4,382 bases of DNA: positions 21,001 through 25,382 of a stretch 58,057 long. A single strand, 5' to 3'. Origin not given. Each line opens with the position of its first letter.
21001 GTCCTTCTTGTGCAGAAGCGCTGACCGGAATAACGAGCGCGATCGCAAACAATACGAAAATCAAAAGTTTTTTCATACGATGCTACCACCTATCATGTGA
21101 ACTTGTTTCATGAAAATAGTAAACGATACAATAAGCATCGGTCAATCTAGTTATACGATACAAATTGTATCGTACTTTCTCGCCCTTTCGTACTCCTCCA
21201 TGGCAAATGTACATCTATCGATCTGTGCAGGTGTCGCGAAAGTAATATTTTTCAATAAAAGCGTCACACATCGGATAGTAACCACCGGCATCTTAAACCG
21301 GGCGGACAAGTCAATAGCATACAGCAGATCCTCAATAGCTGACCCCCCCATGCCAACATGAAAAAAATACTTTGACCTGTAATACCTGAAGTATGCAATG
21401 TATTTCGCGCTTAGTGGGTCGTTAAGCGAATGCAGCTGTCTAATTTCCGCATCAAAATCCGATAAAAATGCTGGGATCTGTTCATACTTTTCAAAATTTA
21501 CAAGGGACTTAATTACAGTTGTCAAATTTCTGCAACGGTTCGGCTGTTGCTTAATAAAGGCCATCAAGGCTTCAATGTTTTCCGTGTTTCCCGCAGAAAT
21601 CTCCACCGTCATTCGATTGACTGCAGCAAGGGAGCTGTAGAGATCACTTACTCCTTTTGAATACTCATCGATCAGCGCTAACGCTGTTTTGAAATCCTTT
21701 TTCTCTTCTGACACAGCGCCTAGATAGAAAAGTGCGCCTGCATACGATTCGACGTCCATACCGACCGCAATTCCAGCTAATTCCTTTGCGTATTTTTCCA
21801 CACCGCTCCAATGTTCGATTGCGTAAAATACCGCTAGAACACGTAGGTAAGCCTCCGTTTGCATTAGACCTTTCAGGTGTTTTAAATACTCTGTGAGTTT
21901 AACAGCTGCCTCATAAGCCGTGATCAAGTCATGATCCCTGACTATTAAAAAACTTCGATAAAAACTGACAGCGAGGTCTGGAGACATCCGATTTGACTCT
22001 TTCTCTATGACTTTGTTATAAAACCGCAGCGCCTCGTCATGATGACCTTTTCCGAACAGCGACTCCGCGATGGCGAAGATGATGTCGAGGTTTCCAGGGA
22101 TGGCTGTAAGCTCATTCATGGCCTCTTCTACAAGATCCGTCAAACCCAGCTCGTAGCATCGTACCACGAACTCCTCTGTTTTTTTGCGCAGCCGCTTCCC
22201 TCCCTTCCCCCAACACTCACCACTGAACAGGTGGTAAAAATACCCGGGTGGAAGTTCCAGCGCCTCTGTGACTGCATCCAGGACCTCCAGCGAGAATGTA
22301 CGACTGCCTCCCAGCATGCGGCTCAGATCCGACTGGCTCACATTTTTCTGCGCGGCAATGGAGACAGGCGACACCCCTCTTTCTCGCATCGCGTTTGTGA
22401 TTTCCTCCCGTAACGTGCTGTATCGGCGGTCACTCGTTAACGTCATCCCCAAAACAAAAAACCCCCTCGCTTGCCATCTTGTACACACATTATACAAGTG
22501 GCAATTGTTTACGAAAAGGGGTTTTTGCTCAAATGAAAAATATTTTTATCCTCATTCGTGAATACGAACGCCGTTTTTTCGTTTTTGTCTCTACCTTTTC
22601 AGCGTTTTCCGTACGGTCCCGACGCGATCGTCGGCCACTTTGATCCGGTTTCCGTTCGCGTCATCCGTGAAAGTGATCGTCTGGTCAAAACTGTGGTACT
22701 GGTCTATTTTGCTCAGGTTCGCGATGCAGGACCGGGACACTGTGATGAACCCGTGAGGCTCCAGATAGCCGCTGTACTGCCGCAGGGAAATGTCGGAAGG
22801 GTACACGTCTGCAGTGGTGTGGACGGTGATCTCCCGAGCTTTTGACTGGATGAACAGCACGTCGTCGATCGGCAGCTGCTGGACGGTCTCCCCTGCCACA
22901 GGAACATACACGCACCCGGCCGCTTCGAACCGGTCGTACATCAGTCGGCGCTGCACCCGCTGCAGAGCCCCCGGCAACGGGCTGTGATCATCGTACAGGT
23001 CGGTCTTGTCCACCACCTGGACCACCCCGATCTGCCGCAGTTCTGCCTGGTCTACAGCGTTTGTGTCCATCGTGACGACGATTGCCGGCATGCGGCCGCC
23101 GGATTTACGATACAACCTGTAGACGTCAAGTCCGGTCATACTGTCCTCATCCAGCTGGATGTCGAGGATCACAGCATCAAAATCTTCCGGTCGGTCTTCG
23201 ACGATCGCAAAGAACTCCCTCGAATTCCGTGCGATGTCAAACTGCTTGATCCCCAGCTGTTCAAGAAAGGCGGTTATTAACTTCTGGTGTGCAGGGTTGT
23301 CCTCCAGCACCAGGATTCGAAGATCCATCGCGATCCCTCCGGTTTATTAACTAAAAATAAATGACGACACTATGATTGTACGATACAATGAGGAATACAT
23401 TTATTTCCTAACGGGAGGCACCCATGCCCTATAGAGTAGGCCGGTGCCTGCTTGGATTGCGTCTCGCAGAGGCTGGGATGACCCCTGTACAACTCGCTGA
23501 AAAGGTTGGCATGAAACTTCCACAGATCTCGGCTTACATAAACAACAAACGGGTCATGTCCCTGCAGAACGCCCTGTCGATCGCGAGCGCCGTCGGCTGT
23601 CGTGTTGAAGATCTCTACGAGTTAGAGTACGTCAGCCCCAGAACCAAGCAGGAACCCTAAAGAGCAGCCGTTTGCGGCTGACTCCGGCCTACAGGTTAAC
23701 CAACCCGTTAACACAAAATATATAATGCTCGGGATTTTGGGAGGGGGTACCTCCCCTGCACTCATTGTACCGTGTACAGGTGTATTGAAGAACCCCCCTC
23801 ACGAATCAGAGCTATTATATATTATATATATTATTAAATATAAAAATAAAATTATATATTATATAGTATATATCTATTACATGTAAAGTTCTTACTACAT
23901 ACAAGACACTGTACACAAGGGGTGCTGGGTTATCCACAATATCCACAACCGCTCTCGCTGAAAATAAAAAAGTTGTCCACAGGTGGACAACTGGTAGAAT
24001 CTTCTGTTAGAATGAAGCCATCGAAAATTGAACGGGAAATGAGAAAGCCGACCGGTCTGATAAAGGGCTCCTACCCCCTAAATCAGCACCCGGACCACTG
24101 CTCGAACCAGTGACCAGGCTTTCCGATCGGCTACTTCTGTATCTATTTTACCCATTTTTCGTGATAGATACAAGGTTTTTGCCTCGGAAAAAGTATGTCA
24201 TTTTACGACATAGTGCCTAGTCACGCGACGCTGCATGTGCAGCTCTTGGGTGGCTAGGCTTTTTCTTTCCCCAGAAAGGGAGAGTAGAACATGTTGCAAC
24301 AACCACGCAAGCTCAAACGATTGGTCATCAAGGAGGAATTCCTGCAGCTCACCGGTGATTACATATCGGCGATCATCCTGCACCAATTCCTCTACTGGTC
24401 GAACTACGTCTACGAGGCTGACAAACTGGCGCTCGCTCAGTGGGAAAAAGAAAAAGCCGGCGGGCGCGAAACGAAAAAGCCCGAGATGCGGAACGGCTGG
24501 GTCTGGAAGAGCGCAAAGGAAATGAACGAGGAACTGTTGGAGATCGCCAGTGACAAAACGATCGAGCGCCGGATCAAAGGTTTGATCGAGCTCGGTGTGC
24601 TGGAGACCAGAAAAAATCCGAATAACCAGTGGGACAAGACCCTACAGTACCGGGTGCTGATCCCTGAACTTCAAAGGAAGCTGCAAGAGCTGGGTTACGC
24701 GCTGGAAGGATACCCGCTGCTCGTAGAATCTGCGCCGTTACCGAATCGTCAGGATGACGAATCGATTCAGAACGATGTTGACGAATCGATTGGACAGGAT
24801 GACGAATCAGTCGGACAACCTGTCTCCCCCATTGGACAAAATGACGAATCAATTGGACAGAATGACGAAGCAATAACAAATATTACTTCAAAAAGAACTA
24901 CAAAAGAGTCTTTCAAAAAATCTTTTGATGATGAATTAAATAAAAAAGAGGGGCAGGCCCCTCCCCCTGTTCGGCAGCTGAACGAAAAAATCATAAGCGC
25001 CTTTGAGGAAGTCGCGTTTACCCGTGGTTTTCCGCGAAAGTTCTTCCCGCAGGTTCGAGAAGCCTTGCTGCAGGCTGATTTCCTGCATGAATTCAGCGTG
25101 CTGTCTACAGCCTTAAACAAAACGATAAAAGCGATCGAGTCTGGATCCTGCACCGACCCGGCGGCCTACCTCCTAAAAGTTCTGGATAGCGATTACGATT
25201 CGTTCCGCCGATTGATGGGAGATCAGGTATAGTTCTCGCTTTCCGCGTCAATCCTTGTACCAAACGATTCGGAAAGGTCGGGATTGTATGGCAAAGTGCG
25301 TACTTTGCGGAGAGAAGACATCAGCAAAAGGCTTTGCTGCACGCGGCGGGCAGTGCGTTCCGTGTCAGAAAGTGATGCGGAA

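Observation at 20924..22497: Phage-borne RRNPP-type receptor plus an unannotated 50-aa secreted pro-peptide carrying two QEGPGW copies (arbitrium-like cassette with a different peptide)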

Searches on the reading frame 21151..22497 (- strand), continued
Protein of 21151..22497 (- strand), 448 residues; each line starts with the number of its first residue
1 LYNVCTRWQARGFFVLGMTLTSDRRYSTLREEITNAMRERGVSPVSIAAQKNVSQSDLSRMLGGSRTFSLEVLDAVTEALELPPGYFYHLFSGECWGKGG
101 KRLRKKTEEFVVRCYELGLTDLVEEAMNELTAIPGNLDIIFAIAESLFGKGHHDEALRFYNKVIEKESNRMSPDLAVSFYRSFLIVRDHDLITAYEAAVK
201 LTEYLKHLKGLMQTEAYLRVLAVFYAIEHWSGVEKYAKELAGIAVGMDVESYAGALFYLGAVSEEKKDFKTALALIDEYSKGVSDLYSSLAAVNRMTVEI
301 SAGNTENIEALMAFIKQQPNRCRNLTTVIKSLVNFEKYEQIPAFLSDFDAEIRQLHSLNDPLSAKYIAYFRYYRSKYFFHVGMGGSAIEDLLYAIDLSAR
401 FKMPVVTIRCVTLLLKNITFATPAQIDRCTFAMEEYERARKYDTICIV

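Call 101: get_annotated_region(hit=H42, flank=1500)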
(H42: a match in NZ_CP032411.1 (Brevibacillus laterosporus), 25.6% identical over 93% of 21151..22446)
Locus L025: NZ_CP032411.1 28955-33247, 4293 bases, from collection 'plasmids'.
description: Brevibacillus laterosporus strain E7593-50 plasmid pAZOBL1, complete sequence
organism: Brevibacillus laterosporus (NCBI taxid 1465)
taxonomy: Bacteria; Bacillota; Bacilli; Bacillales; Paenibacillaceae; Brevibacillus; Brevibacillus laterosporus
host: -; source: single colony,Tattoo ink; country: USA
typing (MOB-suite, as given by PLSDB): non-mobilizable
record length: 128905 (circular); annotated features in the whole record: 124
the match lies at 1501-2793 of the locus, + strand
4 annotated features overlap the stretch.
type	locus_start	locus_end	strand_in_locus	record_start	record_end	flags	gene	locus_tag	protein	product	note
CDS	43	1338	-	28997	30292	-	-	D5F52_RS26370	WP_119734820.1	MFS transporter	GO:0055085 - transmembrane transport [Evidence IEA]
CDS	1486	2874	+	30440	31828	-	-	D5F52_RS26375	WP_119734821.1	DNA-binding protein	-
CDS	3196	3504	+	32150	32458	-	-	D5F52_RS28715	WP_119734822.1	aspartyl-phosphate phosphatase Spo0E family protein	-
CDS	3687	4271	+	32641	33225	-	-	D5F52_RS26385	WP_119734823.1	hypothetical protein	-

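Call 114: search_solved_structures(query=A2, max_evalue=10)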
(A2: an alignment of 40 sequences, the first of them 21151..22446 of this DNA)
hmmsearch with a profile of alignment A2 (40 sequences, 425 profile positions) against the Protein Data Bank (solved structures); distinct sequences matched with E-value up to 10: 130 (the best 60 are shown).
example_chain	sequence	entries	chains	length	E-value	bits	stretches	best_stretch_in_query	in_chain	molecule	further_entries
8bu0_A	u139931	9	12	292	4.6e-10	42.3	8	119-152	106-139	Consensus tetratricopeptide repeat protein | Crystal structure of an 8-repeat consensus TPR superhelix with Zinc. | Monomer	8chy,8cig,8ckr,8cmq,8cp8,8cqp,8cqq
9qhb_A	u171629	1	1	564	1.5e-08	37.3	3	119-263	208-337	Engineered tetratricopeptide repeat protein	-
7obi_A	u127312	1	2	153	3.5e-07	32.8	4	237-268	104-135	CTPR-rv4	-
4ia8_A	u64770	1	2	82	1.3e-06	30.9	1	15-81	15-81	Regulatory protein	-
4i6t_A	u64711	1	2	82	1.4e-06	30.8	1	15-81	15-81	Regulatory protein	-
3clc_A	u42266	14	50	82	2e-06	30.3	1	15-81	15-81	Regulatory protein | R-M CONTROLLER PROTEIN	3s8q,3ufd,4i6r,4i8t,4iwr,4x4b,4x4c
9qhc_A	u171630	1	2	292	2e-06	30.3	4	119-152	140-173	Engineered tetratricopeptide repeat protein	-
4fn3_A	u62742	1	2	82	2e-06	30.3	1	15-81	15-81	Regulatory protein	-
2b5a_A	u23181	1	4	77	2.7e-06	29.9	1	9-77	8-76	C.BclI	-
8ch0_A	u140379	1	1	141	2.7e-06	29.8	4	119-152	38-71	Consensus tetratricopeptide repeat protein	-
4i6u_A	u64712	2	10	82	2.9e-06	29.8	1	15-81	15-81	Regulatory protein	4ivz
3g5g_A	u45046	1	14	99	3.5e-06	29.5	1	15-81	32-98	Regulatory protein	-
2fo7_A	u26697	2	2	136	3.7e-06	29.4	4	119-152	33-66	SYNTHETIC CONSENSUS TPR PROTEIN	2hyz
1na0_A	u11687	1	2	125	4e-06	29.3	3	118-154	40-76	designed protein CTPR3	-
3fya_A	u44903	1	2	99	4.6e-06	29.1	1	15-81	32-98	Regulatory protein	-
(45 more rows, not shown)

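Call 116: search_protein_families(library=pfam, proteins=[L003:6570-6686:+, L001:5568-5750:+, L016:4091-4243:+, L017:4092-4262:+, L019:3569-3766:+], max_evalue=10)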
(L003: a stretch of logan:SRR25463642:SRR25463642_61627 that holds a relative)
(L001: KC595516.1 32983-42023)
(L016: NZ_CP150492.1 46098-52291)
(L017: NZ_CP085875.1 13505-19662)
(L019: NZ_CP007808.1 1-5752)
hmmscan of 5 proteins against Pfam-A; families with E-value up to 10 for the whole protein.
L003:6570-6686:+ (38 aa): 0 families

L001:5568-5750:+ (60 aa): 1 family
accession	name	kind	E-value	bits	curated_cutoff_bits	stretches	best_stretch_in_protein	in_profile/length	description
PF20284.3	CTD8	-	0.027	15.1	27.6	1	3-38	23-57/127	C-terminal domain 8 of the ABC-three component (ABC-3C) systems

L016:4091-4243:+ (50 aa): 6 families
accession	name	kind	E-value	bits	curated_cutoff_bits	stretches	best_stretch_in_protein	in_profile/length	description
PF11116.13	DUF2624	-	0.0072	17.5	24.7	1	5-45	6-45/83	Protein of unknown function (DUF2624)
PF08349.16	DUF1722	-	0.015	16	22.5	1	8-46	46-84/117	Protein of unknown function (DUF1722)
PF09279.17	EF-hand_like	-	0.054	14.4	21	1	31-48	43-60/86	Phosphoinositide-specific phospholipase C, efhand-like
PF07840.17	FadR_C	-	0.076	13.3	23.6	1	4-47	21-64/164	FadR C-terminal domain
PF22746.1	SHOCT-like_DUF2089-C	-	0.079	13.1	27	1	32-47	16-31/32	SHOCT-like domain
PF10143.14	PhosphMutase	-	0.11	12.9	21.5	1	4-46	53-95/170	2,3-bisphosphoglycerate-independent phosphoglycerate mutase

L017:4092-4262:+ (56 aa): 3 families
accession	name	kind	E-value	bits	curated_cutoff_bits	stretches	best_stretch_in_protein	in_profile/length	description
PF24146.1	K1-lyase_C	-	0.0071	17.2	27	1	5-25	48-68/70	K1 capsule-specific polysaccharide lyase, C-terminal domain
PF18480.7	DUF5615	-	0.015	15.6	23.8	1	3-53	43-91/110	Domain of unknown function (DUF5615)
PF00552.27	IN_DBD_C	-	0.064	13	21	1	16-31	28-43/45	Integrase DNA binding domain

L019:3569-3766:+ (65 aa): 1 family
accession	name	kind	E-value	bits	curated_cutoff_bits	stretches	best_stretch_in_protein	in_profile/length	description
PF09388.15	SpoOE-like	-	4.5e-09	36.6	23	1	20-59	3-41/42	Spo0E like sporulation regulatory protein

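Call 127: predict_structure(alignment_id=A2)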
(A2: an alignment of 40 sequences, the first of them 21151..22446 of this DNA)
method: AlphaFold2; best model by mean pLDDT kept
length: 431 residues; sequences in the alignment: 40
mean_pLDDT: 92.4   pTM: 0.87
mean pLDDT of the five models: 92.4, 92.4, 92.1, 91.8, 91.0
residues with pLDDT >= 90: 363; 70-90: 47; 50-70: 10; < 50: 11
segments of 3 or more residues with pLDDT < 50: 1-4, 425-431
pLDDT, mean of each block of 10 residues (from residue 1): 50 94 96 95 93 96 96 90 87 96 94 89 97 96 96 96 97 92 97 97 96 97 96 96 98 98 87 94 97 93 84 97 97 91 90 98 98 97 92 97 97 93 52 34
secondary structure, 60 per line:
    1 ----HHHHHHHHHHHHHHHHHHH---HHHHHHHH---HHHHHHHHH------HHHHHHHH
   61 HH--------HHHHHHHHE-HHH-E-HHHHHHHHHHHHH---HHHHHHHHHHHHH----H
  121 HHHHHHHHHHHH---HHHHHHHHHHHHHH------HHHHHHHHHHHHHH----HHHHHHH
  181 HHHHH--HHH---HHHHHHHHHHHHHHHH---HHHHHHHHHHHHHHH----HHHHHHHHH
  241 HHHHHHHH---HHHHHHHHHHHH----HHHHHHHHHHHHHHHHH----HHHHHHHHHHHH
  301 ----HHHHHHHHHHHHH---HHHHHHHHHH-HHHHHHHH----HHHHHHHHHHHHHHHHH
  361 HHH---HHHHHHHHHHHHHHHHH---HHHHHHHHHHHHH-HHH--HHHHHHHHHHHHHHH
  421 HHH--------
elements in order: H5-23 H27-34 H38-46 H53-62 H71-78 H87-99 H103-115 H120-132 H136-149 H156-169 H174-185 H194-209 H213-227 H232-248 H252-263 H268-284 H289-300 H305-317 H321-330 H332-339 H344-363 H367-383 H387-399 H406-423

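Call 130: fold_search(model_id=the predicted structure, library=pdb)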
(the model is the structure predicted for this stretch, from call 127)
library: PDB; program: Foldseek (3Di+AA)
matches with E <= 10: 1489; with E <= 0.001: 39
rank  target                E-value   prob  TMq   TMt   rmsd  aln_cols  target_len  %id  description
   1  5a7d_C                5.1e-05  1.00  0.40  0.47   8.2       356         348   13  Tetrameric assembly of LGN with Inscuteable (released 2016-08-03)
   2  5a7d_H                6.6e-05  1.00  0.30  0.36  13.4       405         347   13  Tetrameric assembly of LGN with Inscuteable (released 2016-08-03)
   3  6hc2_A                7.8e-05  1.00  0.32  0.37  12.9       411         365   12  Crystal structure of NuMA/LGN hetero-hexamers (released 2019-05-29)
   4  5a7d_G                8.1e-05  1.00  0.30  0.35  13.0       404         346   13  Tetrameric assembly of LGN with Inscuteable (released 2016-08-03)
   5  6hc2_C                1.0e-04  1.00  0.32  0.36  13.1       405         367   12  Crystal structure of NuMA/LGN hetero-hexamers (released 2019-05-29)
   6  3sf4_B                1.1e-04  1.00  0.39  0.46  12.0       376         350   11  Crystal structure of the complex between the conserved cell polarity proteins Inscuteable and LGN (released 2011-11-23)
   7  7t7t_A                1.1e-04  1.00  0.27  0.26  16.9       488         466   10  Structure of TSK/BRU1 bound to histone H3.1 (released 2022-03-30)
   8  5a7d_F                1.4e-04  1.00  0.30  0.35  13.5       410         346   13  Tetrameric assembly of LGN with Inscuteable (released 2016-08-03)
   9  5a7d_D                1.6e-04  1.00  0.39  0.47   8.6       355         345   13  Tetrameric assembly of LGN with Inscuteable (released 2016-08-03)
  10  4g2v_A                1.7e-04  1.00  0.43  0.53   8.7       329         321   15  Structure complex of LGN binding with FRMPD1 (released 2013-01-23)
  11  6hc2_E                2.1e-04  1.00  0.31  0.36  13.0       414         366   12  Crystal structure of NuMA/LGN hetero-hexamers (released 2019-05-29)
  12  8qcb_B                2.6e-04  1.00  0.28  0.21  19.6       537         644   11  CryoEM structure of a S. Cerevisiae Ski2387 complex in the open state (released 2023-11-08)
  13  6hc2_S                2.7e-04  1.00  0.41  0.46   8.3       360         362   11  Crystal structure of NuMA/LGN hetero-hexamers (released 2019-05-29)
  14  5udi_A                2.7e-04  1.00  0.36  0.34  17.2       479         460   12  IFIT1 monomeric mutant (L457E/L464E) with m7Gppp-AAAA (syn and anti conformations of cap) (released 2017-03-01)
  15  3sf4_A                2.9e-04  1.00  0.42  0.49   8.7       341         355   13  Crystal structure of the complex between the conserved cell polarity proteins Inscuteable and LGN (released 2011-11-23)
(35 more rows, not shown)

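Call 131: fold_search(model_id=the predicted structure, library=viral)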
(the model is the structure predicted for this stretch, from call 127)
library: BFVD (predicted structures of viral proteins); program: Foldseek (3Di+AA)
matches with E <= 10: 1013; with E <= 0.001: 4
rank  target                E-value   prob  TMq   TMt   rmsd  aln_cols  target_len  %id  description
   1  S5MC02                1.2e-20  1.00  0.71  0.72   5.2       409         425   28  (no name in the UniProt tables at hand)
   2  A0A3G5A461            2.2e-04  1.00  0.36  0.34  15.4       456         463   12  RING-type domain-containing protein [Harvfovirus sp.]
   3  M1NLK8                4.4e-04  1.00  0.46  0.56   7.6       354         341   12  Repeat protein [Moumouvirus goulette]
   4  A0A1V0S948            5.3e-04  1.00  0.32  0.33  19.8       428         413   14  TPR repeat protein [Catovirus CTV1]
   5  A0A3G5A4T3            1.4e-03  1.00  0.26  0.20  17.1       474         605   12  RING-type domain-containing protein [Harvfovirus sp.]
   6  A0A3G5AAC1            1.4e-03  1.00  0.23  0.22  16.8       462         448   11  UDP-N-acetylglucosamine--peptide N-acetylglucosaminyltransferase SPINDLY [Hyperionvirus sp.]
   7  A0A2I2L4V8            1.6e-03  1.00  0.45  0.39  10.2       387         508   10  Tetratricopeptide repeat protein [Orpheovirus IHUMI-LCC2]
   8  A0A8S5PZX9            1.8e-03  1.00  0.41  0.30  14.6       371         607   13  Serine-pyruvate aminotransferase [Siphoviridae sp. ctOCb13]
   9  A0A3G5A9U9            2.1e-03  0.99  0.23  0.20  20.4       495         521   11  Sel1 repeat family protein [Hyperionvirus sp.]
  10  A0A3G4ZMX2            2.4e-03  0.99  0.22  0.15  21.0       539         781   14  RING-type domain-containing protein [Terrestrivirus sp.]
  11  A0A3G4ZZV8            3.7e-03  1.00  0.31  0.28  14.5       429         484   11  Sel1 repeat family protein [Faunusvirus sp.]
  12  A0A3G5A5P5            4.8e-03  0.94  0.19  0.15  20.0       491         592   12  Sel1 domain protein repeat-containing protein [Hyperionvirus sp.]
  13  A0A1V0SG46            5.2e-03  1.00  0.29  0.23  20.3       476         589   12  RING domain protein [Hokovirus HKV1]
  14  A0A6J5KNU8            5.2e-03  0.96  0.22  0.19  22.7       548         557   11  Sel1-like repeat [uncultured Caudovirales phage]
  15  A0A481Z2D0            5.9e-03  0.98  0.22  0.21  17.1       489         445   11  Sel1 repeat protein [Mimivirus LCMiAC02]
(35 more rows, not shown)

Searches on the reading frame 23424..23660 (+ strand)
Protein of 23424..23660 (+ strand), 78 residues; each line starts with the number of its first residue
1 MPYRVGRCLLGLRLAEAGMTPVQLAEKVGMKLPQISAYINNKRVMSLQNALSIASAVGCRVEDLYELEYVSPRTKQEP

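Call 6: search_protein_families(library=pfam, proteins=[window:23424-23660:+], max_evalue=0.01)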
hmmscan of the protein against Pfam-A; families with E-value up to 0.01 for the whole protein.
window:23424-23660:+ (78 aa): 5 families
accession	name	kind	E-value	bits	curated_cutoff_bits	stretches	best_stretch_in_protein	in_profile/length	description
PF13443.12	HTH_26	-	3.9e-09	37.1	22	1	14-68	6-61/63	Cro/C1-type HTH DNA-binding domain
PF01381.28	HTH_3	-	5.1e-09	36.5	23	1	13-64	5-55/55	Helix-turn-helix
PF13560.12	HTH_31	-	0.00071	20.3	27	1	7-63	4-60/64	Helix-turn-helix domain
PF13412.12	HTH_24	-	0.0029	17.6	21.9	1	15-40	14-39/48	Winged helix-turn-helix DNA-binding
PF12844.13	HTH_19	-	0.0096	16.3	30.2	0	16-67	10-61/64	Helix-turn-helix domain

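Call 7: search_protein_families(library=phrogs, proteins=[window:23424-23660:+], max_evalue=0.01)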
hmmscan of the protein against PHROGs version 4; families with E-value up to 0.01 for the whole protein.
window:23424-23660:+ (78 aa): 11 families
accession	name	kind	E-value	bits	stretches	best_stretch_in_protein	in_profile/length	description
phrog_1373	-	transcription regulation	2.2e-08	35.2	1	13-62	71-120/166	transcriptional regulator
phrog_4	-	transcription regulation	9.3e-08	32.4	1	14-66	144-193/400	transcriptional repressor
phrog_8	-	transcription regulation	1e-07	32.7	1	15-68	167-219/346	transcriptional regulator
phrog_3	-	transcription regulation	6e-07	30.6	1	12-76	95-157/430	transcriptional repressor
phrog_2439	-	transcription regulation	1e-05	25.6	1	15-72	17-72/367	transcriptional regulator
phrog_2328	-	transcription regulation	1.2e-05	26.1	1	13-68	23-78/128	transcriptional repressor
phrog_4583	-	transcription regulation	0.00018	22.5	1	13-65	18-70/81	transcriptional repressor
phrog_7241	-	transcription regulation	0.0005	21.1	1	16-65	72-121/122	transcriptional regulator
phrog_1381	-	moron, auxiliary metabolic gene and host takeover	0.005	17.2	1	2-62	10-70/264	plasmid antitoxin with HTH domain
phrog_4779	-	transcription regulation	0.0061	18.1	1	14-46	11-43/98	transcriptional regulator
phrog_2339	-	DNA, RNA and nucleotide metabolism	0.0076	17.2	1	14-62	34-83/98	HTH DNA binding protein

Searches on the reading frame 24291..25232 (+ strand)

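Call 6: search_protein_families(library=pfam, proteins=[window:24291-25232:+], max_evalue=0.01)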
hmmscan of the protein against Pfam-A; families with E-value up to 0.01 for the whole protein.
window:24291-25232:+ (313 aa): 0 families

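Call 7: search_protein_families(library=phrogs, proteins=[window:24291-25232:+], max_evalue=0.01)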
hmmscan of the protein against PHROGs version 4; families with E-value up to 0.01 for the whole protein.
window:24291-25232:+ (313 aa): 9 families
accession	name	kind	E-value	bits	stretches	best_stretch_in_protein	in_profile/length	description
phrog_22444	-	unknown function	8.4e-25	88.8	1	3-152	11-167/352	-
phrog_428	-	DNA, RNA and nucleotide metabolism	7.3e-10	39.6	1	28-235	92-246/455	replication initiation protein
phrog_6493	-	DNA, RNA and nucleotide metabolism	7.8e-08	33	1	17-149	17-110/261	DnaD-like helicase loader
phrog_9773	-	DNA, RNA and nucleotide metabolism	1.4e-05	25.9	1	63-138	43-113/288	replication initiation O-like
phrog_270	-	DNA, RNA and nucleotide metabolism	0.00012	22.6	1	68-213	63-180/383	replication initiation protein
phrog_678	-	DNA, RNA and nucleotide metabolism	0.0011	19.6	1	32-216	62-218/346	replication initiation O-like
phrog_391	-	DNA, RNA and nucleotide metabolism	0.0022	18.7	1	68-205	33-170/298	replication initiation O-like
phrog_30562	-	unknown function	0.0033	18.7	1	62-115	43-94/105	-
phrog_8102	-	DNA, RNA and nucleotide metabolism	0.0061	16.7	0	70-127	56-112/337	replication initiation protein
